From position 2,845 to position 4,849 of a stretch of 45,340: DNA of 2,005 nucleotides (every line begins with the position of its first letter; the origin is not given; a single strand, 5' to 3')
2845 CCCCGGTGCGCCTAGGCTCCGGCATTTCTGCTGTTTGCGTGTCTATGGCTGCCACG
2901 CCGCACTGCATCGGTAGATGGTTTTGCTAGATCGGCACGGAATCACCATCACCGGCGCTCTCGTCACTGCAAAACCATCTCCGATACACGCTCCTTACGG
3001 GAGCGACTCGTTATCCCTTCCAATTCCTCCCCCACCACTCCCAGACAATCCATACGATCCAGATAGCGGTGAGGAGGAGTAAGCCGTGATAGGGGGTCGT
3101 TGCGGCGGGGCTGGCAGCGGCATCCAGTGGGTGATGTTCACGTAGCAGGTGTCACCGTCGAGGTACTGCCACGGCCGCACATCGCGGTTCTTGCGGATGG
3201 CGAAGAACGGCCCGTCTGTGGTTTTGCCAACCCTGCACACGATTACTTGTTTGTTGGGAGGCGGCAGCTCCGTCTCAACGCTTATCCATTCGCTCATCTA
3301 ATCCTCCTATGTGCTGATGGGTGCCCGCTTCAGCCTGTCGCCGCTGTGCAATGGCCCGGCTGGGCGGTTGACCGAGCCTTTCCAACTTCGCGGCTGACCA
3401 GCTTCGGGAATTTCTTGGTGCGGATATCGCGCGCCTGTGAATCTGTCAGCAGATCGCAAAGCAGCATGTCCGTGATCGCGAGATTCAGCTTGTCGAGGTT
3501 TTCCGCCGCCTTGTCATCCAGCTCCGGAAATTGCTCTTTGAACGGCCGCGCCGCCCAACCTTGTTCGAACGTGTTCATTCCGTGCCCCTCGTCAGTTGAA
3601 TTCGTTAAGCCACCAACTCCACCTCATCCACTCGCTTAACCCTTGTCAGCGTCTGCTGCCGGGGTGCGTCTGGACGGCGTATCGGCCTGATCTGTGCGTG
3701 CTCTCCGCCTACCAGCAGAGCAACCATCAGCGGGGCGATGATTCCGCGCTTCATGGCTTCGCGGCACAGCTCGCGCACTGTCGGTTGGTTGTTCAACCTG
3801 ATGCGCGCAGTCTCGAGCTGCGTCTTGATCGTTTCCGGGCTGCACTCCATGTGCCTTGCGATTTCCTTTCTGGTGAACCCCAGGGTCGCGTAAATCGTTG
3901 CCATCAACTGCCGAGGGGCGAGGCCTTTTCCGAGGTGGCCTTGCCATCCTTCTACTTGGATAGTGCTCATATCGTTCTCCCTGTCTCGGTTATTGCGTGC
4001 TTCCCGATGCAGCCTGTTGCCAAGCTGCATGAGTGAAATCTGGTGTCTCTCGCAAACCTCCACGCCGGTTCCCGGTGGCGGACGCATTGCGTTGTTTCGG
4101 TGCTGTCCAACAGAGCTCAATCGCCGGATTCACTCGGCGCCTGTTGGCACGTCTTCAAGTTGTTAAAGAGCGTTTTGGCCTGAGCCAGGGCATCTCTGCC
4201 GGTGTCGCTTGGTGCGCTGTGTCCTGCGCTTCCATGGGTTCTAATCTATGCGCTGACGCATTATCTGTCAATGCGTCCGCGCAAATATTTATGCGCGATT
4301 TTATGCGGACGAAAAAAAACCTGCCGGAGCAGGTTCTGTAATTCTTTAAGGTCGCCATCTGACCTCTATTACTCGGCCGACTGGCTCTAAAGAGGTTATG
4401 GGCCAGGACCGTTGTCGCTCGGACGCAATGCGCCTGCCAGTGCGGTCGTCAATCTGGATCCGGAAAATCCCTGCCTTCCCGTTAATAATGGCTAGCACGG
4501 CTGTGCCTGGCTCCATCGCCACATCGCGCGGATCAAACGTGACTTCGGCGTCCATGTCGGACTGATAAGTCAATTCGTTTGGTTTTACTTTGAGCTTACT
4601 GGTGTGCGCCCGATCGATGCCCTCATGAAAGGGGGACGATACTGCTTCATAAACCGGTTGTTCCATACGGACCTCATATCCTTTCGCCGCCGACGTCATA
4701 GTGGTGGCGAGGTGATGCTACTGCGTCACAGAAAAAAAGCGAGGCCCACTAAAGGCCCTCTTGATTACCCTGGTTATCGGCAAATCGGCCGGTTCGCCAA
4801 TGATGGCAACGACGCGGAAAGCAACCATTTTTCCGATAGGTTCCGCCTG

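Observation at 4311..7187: Terminator-bounded accessory island in the rexAB-equivalent slot between the PL-like promoter and cI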

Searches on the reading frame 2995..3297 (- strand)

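Call 4: search_protein_families(library=pfam, proteins=[window:2995-3297:-], max_evalue=0.1)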
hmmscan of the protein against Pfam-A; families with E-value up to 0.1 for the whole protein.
window:2995-3297:- (100 aa): 1 family
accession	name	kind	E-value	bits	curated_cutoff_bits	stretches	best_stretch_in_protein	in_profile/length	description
PF04448.17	DUF551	-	2.4e-11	44.8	22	1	3-66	1-68/68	Protein of unknown function (DUF551)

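Call 5: search_protein_families(library=phrogs, proteins=[window:2995-3297:-], max_evalue=0.01)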
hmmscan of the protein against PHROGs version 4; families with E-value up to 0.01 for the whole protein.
window:2995-3297:- (100 aa): 5 families
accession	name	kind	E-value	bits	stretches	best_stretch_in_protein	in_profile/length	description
phrog_924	-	unknown function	9.6e-15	55.9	1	1-66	89-151/267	-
phrog_7704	-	unknown function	3.5e-08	34.5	1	3-66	108-170/173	-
phrog_60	-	unknown function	1.8e-07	32.1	1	4-67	223-281/461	-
phrog_6925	-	unknown function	0.00011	23.5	1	2-66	39-112/113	-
phrog_13616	-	unknown function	0.0027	18.6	1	3-65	85-145/155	-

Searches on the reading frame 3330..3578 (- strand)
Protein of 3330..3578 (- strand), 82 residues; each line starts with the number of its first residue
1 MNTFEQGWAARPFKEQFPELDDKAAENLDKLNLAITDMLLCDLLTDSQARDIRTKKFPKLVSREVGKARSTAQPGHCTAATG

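Call 4: search_protein_families(library=pfam, proteins=[window:3330-3578:-], max_evalue=0.1)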
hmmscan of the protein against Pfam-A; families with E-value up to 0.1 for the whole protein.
window:3330-3578:- (82 aa): 0 families

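Call 5: search_protein_families(library=phrogs, proteins=[window:3330-3578:-], max_evalue=0.01)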
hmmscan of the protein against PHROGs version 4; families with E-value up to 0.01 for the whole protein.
window:3330-3578:- (82 aa): 1 family
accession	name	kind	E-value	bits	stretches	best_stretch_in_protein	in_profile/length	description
phrog_25508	-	unknown function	6.6e-21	75.1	1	2-66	6-69/73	-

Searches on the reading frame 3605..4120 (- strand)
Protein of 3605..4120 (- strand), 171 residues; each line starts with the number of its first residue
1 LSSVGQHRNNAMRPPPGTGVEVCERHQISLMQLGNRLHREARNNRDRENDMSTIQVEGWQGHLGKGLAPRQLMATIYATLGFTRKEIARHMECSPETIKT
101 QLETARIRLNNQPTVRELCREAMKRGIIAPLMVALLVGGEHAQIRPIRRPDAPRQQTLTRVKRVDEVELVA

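Call 4: search_protein_families(library=pfam, proteins=[window:3605-4120:-], max_evalue=0.1)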
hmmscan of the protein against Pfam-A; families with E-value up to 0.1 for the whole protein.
window:3605-4120:- (171 aa): 8 families
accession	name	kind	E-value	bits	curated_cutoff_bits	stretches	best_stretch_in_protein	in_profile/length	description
PF08281.18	Sigma70_r4_2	-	4.1e-05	23.6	25.7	1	79-109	24-54/54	Sigma-70, region 4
PF00196.25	GerE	-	0.00077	19.5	23.5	1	77-109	13-45/57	Bacterial regulatory proteins, luxR family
PF07638.17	Sigma70_ECF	-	0.0013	19.1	21.1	1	50-112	120-182/185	ECF sigma factor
PF13560.12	HTH_31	-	0.0049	17.6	27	1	36-120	5-52/64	Helix-turn-helix domain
PF13384.12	HTH_23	-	0.017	15.3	24.6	0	72-98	9-34/50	Homeodomain-like domain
PF16365.12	EutK_C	-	0.063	13.7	27.5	0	71-103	3-36/52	Ethanolamine utilization protein EutK C-terminus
PF13518.12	HTH_28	-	0.068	13.7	25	0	81-99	12-30/52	Helix-turn-helix domain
PF08280.17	HTH_Mga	-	0.081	13.4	23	0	71-103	9-41/59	M protein trans-acting positive regulator (MGA) HTH domain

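Call 5: search_protein_families(library=phrogs, proteins=[window:3605-4120:-], max_evalue=0.01)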
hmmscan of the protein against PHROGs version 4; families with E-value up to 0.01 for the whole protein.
window:3605-4120:- (171 aa): 3 families
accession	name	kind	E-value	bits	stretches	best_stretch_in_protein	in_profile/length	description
phrog_3282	-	transcription regulation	2.7e-32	112.9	1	42-169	23-155/158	sigma factor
phrog_1740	-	transcription regulation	0.0011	18.6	1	77-120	180-223/567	RNA polymerase sigma factor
phrog_4779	-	transcription regulation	0.0025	19.3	1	73-119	7-53/98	transcriptional regulator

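Call 90: search_protein_families(library=ncbifam, proteins=[window:3605-4120:-], max_evalue=0.01)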
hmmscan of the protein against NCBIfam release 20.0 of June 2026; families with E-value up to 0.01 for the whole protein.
window:3605-4120:- (171 aa): 3 families
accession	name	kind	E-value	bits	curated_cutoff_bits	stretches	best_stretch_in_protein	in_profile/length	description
TIGR02937.1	sigma70-ECF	superfamily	0.00099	18.8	42.9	1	80-111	132-163/165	sigma-70 family RNA polymerase sigma factor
TIGR02985.1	Sig70_bacteroi1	subfamily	0.0016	18.7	126.4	1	78-111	127-160/162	RNA polymerase sigma-70 factor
TIGR02999.1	Sig-70_X6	subfamily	0.0079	16.1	126.15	0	80-110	149-179/183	ECF-type sigma factor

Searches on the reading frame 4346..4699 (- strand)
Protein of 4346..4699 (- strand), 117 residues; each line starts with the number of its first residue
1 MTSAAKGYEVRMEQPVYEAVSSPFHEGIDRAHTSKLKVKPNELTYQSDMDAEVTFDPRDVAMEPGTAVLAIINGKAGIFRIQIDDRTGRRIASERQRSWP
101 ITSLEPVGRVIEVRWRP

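Call 4: search_protein_families(library=pfam, proteins=[window:4346-4699:-], max_evalue=0.1)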
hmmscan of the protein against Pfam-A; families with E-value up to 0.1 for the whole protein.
window:4346-4699:- (117 aa): 0 families

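Call 5: search_protein_families(library=phrogs, proteins=[window:4346-4699:-], max_evalue=0.01)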
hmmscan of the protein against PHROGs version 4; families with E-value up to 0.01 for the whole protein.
window:4346-4699:- (117 aa): 0 families

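Call 22: find_homologous_proteins(query=window:4346-4699:-, max_evalue=0.001)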
Query window:4346-4699:- (117 aa): 6 proteins with E <= 0.001 among 8 candidates.
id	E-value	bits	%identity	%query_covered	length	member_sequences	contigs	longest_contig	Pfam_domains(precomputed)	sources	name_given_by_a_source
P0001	6.2e-71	254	100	100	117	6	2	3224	-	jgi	jgi:hypothetical protein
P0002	2.3e-41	159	73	91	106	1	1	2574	-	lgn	-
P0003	2.0e-37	146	68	91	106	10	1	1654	-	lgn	-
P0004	2.6e-36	142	64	91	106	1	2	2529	-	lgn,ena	-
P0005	4.0e-24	103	55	93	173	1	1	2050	-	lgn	-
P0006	1.5e-23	101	65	73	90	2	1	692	-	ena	-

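Call 25: find_encoding_contigs(protein=P0001, flank=5000)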
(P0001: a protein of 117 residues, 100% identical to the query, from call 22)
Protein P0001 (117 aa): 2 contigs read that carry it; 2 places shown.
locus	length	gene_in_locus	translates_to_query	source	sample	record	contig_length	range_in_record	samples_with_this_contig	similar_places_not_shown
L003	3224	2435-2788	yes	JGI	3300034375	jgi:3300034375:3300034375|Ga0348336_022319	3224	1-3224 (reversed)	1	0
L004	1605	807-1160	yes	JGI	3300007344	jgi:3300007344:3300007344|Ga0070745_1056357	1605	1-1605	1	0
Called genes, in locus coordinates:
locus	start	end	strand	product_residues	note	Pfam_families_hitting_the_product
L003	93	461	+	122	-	PF14354:Lar_restr_allev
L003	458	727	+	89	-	-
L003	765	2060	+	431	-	PF14690:Zn_ribbon_ISL3 (faint), PF13542:HTH_Tnp_ISL3 (weak), PF01610:DDE_Tnp_ISL3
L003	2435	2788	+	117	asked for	-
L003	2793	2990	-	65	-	-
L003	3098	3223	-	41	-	?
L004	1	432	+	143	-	?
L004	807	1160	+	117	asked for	-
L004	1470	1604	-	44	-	?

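Call 26: find_encoding_contigs(protein=P0002, flank=5000)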
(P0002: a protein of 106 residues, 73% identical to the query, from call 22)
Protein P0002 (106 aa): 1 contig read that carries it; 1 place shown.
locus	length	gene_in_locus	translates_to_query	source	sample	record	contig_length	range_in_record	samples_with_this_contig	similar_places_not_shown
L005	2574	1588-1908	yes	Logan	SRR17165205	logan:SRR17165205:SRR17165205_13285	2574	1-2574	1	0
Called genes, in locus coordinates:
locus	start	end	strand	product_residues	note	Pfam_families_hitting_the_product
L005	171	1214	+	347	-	PF13560:HTH_31 (weak), PF00717:Peptidase_S24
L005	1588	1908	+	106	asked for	-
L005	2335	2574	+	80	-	?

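Call 32: find_encoding_contigs(protein=P0003, flank=5000)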
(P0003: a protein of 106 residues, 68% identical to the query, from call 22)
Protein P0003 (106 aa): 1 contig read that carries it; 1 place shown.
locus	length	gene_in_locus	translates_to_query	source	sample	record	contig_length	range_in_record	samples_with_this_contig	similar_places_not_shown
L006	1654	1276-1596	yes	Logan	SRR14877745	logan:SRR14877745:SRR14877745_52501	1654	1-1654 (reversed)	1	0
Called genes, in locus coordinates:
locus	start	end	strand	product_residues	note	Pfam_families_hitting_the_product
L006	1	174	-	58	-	?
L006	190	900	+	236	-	PF13560:HTH_31 (weak), PF01381:HTH_3 (weak), PF13443:HTH_26 (weak), PF00717:Peptidase_S24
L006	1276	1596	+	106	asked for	-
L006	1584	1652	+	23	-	?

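Call 33: find_encoding_contigs(protein=P0004, flank=5000)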
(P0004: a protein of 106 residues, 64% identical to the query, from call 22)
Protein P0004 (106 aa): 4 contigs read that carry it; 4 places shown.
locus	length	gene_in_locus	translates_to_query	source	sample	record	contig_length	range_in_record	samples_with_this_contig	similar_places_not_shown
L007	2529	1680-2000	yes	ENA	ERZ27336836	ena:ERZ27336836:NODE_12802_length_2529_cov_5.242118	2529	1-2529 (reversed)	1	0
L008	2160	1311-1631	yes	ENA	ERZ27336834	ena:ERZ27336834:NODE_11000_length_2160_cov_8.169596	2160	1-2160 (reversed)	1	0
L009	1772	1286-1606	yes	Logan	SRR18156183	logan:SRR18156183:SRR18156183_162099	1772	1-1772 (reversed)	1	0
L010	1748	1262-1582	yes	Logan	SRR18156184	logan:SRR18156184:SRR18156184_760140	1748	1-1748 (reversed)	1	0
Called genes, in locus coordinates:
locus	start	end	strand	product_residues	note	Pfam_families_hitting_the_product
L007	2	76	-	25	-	?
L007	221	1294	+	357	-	PF01381:HTH_3 (weak), PF00717:Peptidase_S24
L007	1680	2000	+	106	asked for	-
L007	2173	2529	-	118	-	?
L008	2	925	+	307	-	?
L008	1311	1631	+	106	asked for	-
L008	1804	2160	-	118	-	?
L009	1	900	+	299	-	?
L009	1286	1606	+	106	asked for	-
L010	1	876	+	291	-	?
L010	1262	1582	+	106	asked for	-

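Call 34: find_encoding_contigs(protein=P0005, flank=5000)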
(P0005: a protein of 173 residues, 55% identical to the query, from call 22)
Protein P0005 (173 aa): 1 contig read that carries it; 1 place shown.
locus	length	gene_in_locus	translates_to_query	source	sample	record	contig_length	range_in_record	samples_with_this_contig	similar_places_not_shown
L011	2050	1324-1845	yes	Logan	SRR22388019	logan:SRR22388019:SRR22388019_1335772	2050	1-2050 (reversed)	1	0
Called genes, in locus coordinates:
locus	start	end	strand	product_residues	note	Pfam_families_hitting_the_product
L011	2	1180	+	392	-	?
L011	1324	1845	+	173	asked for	-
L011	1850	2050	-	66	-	?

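Call 35: find_encoding_contigs(protein=P0006, flank=5000)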
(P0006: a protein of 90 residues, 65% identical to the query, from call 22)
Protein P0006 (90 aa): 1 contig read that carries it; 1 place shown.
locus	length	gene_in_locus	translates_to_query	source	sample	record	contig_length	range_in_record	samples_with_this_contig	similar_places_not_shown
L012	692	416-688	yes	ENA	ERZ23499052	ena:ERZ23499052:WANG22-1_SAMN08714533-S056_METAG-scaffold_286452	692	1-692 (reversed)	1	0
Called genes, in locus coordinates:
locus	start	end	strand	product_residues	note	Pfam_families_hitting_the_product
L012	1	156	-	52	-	?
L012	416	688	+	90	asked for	-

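Call 47: find_related_loci(query=A6, collection=viral_contigs, flank=8000)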
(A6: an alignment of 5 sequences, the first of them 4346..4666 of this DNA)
Query A6 (106 aa) in viral_contigs; peptide patterns used: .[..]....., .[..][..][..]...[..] (x = any residue, [..] = any of these).
72 stretches matched a pattern; 1 encode a relative of the query (tblastn E <= 1e-3); 1 distinct loci.
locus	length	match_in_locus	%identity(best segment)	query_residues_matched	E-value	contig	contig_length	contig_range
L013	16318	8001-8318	70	1-106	9e-49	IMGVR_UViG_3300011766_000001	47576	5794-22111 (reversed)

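Call 55: predict_structure(alignment_id=A6)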
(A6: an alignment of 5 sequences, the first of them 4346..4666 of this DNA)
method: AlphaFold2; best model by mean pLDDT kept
length: 106 residues; sequences in the alignment: 5
mean_pLDDT: 44.0   pTM: 0.38
mean pLDDT of the five models: 44.0, 43.6, 42.0, 41.7, 40.7
residues with pLDDT >= 90: 0; 70-90: 0; 50-70: 38; < 50: 68
segments of 3 or more residues with pLDDT < 50: 1-50, 89-106
pLDDT, mean of each block of 10 residues (from residue 1): 28 29 37 41 43 56 58 58 54 40 37
secondary structure, 60 per line:
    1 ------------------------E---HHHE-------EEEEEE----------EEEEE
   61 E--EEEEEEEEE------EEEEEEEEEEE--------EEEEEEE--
elements in order: E40-45 E56-61 E64-72 E79-89 E98-104

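Call 59: find_related_loci(query=A6, collection=genome_contigs, flank=6000)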
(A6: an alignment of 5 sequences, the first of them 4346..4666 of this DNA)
Query A6 (106 aa) in genome_contigs; peptide patterns used: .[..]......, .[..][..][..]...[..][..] (x = any residue, [..] = any of these).
71 stretches matched a pattern; 1 encode a relative of the query (tblastn E <= 1e-3); 1 distinct loci.
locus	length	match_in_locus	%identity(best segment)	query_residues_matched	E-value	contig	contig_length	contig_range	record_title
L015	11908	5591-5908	72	1-106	1e-49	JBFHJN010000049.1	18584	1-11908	MAG: Coriobacteriia bacterium isolate Mix_sand07.2021.05.G.64 k141_1811862_length_18584_cov_10.0000, whole genome shotgu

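Call 68: search_protein_representatives(alignment_id=A6)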
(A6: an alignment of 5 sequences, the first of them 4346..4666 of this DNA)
Query: 5 sequences, 106 profile positions. Proteins with E-value up to 0.001 (for the whole library): 6; up to 1e-10: 2; up to 1e-30: 1. The best 6 are listed.
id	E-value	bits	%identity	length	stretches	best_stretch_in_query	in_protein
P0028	2.4e-43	163.0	-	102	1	1-106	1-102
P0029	4.8e-21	91.3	-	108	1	8-106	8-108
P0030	4.4e-10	56.0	-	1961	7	32-68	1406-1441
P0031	1.4e-04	38.3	-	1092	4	15-68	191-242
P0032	2.9e-04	37.3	-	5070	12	39-78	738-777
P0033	4.3e-04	36.8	-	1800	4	65-96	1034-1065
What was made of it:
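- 4346..4666 (-): ORF106: an orphan, beta-rich protein of unknown function and a candidate SOS-induced effector. It has an SD (GAGG) 5 nt upstream and invariant blocks at its C-terminus (GRV, WRP). The word-indexed search of a ~15-billion-protein collection found 6 clusters (call 22), and the exhaustive HMMER scan of its 50%-identity representatives found 2 relatives (call 68).
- Tried and rejected: Exhaustive HMMER profile search: only two further true relatives, plus weak hits (E-values 4e-10 to 4e-4) to very large (1,092-5,070 aa) multi-domain proteins that I take to be spurious (call 68).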

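Call 73: search_solved_structures(query=A8, max_evalue=10, show_alignments=2)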
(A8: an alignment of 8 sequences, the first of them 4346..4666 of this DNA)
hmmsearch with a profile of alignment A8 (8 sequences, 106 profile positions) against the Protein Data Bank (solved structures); distinct sequences matched with E-value up to 10: 1.
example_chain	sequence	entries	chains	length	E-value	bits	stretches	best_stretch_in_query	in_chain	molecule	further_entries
9qgz_A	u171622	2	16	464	1.2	12.7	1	56-102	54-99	Glycolate oxidase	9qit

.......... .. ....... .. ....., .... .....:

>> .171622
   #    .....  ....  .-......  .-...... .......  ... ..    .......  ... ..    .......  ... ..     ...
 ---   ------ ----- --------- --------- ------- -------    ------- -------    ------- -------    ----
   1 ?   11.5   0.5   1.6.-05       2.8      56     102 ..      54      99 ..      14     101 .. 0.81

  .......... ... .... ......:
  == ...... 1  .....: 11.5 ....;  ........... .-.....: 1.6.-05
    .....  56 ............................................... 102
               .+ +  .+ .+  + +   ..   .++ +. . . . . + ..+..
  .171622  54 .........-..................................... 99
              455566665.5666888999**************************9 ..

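Call 74: search_protein_families(library=pfam, alignment_id=A8, max_evalue=10)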
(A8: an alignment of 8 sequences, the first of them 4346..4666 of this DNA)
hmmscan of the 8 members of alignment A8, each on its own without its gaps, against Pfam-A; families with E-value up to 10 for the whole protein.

A. member 1, window:4346-4666:- (106 aa): 0 families

B. families by the number of members that match (of 8 scanned): 3 families
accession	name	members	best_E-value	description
PF23212.2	DUF7064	1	0.074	Domain of unknown function (DUF7064)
PF24473.1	CON_HrpB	1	0.099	ATP-dependent RNA helicase HrpB, connector region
PF10826.14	DUF2551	1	0.21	Protein of unknown function (DUF2551)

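Call 77: find_encoding_contigs(protein=P0029, flank=5000, max_places=3)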
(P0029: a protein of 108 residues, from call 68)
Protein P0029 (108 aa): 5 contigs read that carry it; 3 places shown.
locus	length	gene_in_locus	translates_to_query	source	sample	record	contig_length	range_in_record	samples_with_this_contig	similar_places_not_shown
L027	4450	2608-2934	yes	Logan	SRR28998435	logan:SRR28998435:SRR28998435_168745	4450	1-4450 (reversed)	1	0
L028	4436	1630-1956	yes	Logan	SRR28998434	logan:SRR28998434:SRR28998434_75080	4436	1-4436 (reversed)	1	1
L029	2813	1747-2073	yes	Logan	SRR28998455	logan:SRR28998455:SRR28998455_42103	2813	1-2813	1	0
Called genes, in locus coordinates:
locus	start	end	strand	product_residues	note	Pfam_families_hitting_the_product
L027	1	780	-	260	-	?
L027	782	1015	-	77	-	-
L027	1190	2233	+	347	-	PF13443:HTH_26 (faint), PF01381:HTH_3 (weak), PF00717:Peptidase_S24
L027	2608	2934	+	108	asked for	-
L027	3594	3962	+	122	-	PF08281:Sigma70_r4_2 (weak)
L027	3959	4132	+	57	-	-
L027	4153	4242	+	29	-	-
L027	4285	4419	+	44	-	-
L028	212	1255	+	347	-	PF13443:HTH_26 (faint), PF01381:HTH_3 (weak), PF00717:Peptidase_S24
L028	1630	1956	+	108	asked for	-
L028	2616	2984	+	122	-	PF08281:Sigma70_r4_2 (weak)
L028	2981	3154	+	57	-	-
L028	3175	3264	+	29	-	-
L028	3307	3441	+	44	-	-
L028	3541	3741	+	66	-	-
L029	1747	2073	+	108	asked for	-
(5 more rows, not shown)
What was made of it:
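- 4346..4666 (-): Every homologue lies about 375 nt downstream of this cI family (calls 26, 32-35, 77).
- This argues for a repressor-specific partner (calls 22, 68, 77).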

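Call 89: search_protein_families(library=padloc, proteins=[window:4346-4666:-], max_evalue=0.1)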
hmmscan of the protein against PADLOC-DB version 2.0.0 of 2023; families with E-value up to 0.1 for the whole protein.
window:4346-4666:- (106 aa): 0 families

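Call 90: search_protein_families(library=ncbifam, proteins=[window:4346-4666:-], max_evalue=0.01)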
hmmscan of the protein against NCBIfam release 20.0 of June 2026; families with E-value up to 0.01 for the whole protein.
window:4346-4666:- (106 aa): 0 families

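Call 101: predict_structure(alignment_id=A10)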
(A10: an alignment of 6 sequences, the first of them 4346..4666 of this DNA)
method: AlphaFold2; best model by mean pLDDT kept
length: 106 residues; sequences in the alignment: 6
mean_pLDDT: 43.8   pTM: 0.30
mean pLDDT of the five models: 43.8, 43.5, 41.4, 40.7, 39.1
residues with pLDDT >= 90: 0; 70-90: 0; 50-70: 29; < 50: 77
segments of 3 or more residues with pLDDT < 50: 1-41, 43-55, 87-106
pLDDT, mean of each block of 10 residues (from residue 1): 33 33 42 37 47 48 54 58 51 39 36
secondary structure, 60 per line:
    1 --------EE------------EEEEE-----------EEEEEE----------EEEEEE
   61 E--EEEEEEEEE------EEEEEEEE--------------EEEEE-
elements in order: E23-27 E39-44 E55-61 E64-72 E79-86 E101-105
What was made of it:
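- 4346..4666 (-): AlphaFold2 mean pLDDT was 44 in two runs (calls 55, 101).
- Its structure could not be predicted (calls 55, 101).
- Tried and rejected: Structure prediction of ORF106: run twice, with 5- and 6-sequence alignments, and both gave mean pLDDT 44 (calls 55, 101).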
